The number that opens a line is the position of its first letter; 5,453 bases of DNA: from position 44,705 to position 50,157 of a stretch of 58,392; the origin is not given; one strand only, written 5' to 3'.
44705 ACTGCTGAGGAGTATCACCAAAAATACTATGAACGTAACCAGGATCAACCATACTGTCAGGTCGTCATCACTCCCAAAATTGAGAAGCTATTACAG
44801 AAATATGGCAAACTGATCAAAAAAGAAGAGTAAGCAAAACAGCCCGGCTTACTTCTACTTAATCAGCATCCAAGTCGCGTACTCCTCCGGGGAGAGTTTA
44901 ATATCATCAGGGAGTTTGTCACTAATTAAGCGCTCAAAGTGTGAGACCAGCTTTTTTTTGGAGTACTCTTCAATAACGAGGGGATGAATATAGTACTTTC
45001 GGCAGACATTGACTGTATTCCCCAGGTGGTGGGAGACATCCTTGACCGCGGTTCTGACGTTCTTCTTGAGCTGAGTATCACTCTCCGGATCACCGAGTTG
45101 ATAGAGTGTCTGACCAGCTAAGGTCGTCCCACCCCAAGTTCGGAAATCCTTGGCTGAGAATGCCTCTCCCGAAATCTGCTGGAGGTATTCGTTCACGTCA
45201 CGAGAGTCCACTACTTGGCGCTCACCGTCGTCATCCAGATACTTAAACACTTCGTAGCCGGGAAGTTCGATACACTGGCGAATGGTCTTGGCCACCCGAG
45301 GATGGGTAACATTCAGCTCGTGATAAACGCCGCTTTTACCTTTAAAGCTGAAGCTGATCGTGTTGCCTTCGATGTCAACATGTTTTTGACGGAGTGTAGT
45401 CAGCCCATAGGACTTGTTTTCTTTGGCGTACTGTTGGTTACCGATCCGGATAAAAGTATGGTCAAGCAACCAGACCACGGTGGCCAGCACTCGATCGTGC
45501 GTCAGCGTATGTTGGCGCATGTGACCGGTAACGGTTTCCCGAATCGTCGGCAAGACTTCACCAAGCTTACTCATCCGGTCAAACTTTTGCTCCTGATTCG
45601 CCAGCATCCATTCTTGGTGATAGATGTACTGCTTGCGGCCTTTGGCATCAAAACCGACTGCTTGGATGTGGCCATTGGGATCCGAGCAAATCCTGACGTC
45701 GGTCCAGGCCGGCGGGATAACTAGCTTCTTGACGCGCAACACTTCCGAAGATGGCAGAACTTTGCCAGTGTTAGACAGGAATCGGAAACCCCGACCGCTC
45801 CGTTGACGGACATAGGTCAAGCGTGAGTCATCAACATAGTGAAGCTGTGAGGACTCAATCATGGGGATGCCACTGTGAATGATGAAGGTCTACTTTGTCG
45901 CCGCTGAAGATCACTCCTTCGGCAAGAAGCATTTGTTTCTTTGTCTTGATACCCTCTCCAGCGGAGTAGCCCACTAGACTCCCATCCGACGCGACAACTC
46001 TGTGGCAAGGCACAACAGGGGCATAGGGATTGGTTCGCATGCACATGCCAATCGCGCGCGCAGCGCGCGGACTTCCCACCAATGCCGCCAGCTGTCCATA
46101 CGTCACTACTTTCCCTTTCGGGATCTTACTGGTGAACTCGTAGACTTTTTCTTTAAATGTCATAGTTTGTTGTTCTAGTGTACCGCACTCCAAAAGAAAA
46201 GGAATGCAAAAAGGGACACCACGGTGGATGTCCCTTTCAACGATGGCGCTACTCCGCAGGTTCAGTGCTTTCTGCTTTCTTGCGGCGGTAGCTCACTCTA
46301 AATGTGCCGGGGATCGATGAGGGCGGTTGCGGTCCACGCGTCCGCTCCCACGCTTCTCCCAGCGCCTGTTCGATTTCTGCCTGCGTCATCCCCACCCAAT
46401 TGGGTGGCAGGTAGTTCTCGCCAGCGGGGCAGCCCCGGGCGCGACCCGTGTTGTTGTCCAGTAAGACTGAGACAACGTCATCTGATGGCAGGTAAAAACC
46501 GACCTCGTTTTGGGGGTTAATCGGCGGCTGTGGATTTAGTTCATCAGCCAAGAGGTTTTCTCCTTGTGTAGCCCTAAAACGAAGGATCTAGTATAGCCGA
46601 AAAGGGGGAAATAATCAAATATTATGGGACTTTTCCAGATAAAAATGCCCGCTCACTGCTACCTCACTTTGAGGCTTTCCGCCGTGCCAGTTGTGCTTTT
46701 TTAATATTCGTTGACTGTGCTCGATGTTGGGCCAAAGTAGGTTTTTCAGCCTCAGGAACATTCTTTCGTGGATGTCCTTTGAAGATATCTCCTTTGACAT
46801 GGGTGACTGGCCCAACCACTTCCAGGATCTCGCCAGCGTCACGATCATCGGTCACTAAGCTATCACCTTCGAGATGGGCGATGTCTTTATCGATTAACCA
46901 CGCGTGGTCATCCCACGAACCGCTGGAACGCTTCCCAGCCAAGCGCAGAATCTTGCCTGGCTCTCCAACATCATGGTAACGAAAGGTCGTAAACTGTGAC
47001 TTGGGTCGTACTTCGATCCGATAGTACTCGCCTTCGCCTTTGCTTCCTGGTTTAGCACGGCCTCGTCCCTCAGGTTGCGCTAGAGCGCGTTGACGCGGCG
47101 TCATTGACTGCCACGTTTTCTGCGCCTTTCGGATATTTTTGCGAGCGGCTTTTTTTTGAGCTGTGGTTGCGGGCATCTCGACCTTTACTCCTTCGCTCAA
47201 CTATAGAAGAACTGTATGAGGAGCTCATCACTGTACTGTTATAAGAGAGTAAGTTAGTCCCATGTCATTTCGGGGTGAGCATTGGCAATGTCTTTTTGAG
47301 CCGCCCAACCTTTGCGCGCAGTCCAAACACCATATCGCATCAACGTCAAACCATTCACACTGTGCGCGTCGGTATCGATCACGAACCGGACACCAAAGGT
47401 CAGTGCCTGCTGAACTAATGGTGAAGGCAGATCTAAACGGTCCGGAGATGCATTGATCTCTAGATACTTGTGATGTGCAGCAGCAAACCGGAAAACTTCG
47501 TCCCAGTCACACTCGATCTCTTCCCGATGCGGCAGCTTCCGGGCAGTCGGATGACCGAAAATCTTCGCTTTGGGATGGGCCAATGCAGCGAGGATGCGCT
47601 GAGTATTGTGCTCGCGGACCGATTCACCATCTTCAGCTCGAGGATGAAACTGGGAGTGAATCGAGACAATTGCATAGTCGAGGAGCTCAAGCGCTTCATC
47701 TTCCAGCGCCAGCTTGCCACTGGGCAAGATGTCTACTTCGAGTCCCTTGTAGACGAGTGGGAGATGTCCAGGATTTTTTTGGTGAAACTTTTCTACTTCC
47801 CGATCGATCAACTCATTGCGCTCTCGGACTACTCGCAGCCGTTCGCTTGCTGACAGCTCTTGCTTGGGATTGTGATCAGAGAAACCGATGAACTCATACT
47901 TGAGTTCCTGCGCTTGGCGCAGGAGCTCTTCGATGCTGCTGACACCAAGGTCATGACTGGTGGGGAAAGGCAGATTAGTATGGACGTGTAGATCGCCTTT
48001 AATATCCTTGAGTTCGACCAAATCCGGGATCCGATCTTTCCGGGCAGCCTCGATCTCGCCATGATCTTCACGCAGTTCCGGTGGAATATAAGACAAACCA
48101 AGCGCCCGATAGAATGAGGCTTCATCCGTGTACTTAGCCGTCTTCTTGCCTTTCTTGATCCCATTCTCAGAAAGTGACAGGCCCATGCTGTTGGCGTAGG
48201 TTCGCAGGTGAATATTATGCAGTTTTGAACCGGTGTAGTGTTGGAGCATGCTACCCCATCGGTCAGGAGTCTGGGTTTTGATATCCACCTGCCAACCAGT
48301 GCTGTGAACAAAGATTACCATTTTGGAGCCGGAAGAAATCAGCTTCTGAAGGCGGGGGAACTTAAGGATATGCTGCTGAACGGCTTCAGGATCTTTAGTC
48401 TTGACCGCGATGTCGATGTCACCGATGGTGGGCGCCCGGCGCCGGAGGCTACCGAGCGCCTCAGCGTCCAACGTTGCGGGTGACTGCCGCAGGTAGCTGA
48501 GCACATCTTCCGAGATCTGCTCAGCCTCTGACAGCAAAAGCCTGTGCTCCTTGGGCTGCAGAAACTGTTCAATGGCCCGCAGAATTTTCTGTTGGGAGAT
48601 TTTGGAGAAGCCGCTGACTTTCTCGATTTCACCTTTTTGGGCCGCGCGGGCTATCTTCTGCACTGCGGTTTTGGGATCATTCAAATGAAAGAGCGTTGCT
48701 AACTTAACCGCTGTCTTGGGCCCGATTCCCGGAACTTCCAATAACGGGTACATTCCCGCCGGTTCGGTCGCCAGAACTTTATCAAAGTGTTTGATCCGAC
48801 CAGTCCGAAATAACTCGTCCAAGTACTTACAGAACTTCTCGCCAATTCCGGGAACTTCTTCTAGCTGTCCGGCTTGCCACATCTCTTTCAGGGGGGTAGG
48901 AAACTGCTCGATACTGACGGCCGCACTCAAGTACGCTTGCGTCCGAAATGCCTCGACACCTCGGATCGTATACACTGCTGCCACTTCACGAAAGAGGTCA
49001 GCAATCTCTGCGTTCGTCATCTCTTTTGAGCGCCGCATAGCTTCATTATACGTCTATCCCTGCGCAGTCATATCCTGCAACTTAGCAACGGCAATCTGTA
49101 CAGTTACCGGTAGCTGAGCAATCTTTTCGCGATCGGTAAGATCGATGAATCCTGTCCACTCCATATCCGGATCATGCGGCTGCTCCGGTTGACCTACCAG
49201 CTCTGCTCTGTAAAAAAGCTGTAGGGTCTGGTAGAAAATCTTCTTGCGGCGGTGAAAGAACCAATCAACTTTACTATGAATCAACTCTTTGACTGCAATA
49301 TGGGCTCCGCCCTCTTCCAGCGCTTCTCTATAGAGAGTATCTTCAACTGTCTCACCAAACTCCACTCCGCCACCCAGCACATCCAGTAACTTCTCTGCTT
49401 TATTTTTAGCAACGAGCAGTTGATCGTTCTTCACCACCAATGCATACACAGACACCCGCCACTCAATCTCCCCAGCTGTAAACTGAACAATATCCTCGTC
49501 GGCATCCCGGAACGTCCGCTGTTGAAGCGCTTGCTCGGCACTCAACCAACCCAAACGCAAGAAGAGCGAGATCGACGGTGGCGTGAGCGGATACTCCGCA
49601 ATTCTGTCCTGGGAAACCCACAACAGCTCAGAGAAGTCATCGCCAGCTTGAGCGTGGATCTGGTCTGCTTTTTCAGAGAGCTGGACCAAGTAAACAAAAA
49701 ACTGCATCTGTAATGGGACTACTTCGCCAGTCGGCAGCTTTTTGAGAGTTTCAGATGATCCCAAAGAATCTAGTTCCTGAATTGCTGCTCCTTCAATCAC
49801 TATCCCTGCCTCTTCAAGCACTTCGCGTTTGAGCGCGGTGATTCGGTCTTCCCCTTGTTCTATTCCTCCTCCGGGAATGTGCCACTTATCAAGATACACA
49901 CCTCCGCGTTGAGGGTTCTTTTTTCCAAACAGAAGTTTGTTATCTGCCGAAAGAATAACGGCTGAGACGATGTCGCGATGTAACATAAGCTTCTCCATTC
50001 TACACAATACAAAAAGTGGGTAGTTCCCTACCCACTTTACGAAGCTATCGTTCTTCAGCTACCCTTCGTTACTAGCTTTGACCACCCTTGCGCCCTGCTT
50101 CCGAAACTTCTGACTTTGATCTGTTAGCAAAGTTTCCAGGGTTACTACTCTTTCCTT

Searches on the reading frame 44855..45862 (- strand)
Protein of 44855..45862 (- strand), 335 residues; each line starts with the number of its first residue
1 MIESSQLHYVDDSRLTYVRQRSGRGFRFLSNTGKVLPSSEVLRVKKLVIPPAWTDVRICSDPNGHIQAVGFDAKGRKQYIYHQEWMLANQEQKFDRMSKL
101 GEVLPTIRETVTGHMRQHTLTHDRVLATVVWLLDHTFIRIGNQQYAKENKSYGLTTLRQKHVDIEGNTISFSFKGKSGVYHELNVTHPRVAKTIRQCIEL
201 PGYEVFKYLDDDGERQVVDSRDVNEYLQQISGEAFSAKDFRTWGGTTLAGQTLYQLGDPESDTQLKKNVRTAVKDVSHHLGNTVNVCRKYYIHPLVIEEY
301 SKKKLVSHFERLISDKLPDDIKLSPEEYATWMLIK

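Call 68: search_protein_families(library=pfam, proteins=[window:44855-45862:-])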
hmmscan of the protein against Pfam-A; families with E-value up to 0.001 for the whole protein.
window:44855-45862:- (335 aa): 2 families
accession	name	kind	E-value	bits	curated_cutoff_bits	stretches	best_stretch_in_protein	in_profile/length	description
PF01028.25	Topoisom_I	-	3.1e-42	145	23.7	1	89-303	8-213/228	Eukaryotic DNA topoisomerase I, catalytic core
PF21338.2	Top1B_N_bact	-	1.3e-18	66.9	27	1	25-72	1-49/49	Bacterial DNA topoisomerase IB, N-terminal domain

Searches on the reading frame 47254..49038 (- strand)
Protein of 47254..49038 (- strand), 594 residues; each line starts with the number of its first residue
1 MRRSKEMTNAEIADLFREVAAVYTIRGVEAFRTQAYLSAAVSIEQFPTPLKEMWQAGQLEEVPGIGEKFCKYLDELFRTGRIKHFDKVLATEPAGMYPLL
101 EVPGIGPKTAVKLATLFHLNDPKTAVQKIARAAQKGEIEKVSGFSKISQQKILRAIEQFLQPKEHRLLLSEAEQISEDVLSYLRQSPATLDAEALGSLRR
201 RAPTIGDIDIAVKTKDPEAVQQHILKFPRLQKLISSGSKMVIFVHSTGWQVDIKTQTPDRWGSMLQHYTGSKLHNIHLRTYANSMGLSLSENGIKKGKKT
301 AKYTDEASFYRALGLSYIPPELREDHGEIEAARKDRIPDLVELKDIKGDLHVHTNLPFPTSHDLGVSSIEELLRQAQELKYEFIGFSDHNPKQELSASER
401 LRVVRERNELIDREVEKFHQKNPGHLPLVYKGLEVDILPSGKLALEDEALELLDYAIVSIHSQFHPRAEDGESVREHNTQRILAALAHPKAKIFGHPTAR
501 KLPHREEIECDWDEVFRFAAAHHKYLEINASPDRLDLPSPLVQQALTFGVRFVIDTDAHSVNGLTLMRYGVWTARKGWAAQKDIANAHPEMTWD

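Call 43: search_protein_families(library=pfam, proteins=[window:47254-49038:-])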
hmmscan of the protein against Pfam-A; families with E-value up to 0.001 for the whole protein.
window:47254-49038:- (594 aa): 6 families
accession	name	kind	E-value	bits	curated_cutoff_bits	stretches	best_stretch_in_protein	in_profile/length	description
PF14791.11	DNA_pol_B_thumb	-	1.6e-19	69.9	25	1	265-324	2-63/63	DNA polymerase beta thumb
PF14716.13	HHH_8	-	8.3e-19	68.2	30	1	7-81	1-72/73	Helix-hairpin-helix domain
PF02811.25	PHP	-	2.4e-10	41.4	26.4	1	349-530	1-163/164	PHP domain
PF14520.12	HHH_5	-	2.3e-08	34.8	27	1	99-156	4-55/57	Helix-hairpin-helix domain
PF14792.12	DNA_pol_B_palm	-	3.4e-05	24.5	25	1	170-234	5-67/113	DNA polymerase beta palm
PF21176.3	RecR_HhH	-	0.00096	19.4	27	0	102-132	11-40/45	RecR, helix-hairpin-helix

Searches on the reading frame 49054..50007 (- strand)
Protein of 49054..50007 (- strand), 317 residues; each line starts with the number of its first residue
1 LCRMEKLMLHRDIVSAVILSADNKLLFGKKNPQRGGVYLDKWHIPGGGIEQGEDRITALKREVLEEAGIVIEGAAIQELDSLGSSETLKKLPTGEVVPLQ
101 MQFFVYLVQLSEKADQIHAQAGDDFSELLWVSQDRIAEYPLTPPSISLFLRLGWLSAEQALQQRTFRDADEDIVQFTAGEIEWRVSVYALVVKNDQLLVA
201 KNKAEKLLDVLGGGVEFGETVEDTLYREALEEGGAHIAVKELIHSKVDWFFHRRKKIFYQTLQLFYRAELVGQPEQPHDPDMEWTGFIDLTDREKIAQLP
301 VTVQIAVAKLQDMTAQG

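Call 68: search_protein_families(library=pfam, proteins=[window:49054-50007:-])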
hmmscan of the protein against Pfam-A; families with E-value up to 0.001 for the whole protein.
window:49054-50007:- (317 aa): 2 families
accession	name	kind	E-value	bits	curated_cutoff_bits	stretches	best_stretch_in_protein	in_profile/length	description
PF00293.34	NUDIX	-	2.6e-27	95.9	21.1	2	10-144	2-126/134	NUDIX domain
PF14815.12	NUDIX_4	-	1.5e-05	25.2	35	0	100-144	71-106/113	NUDIX domain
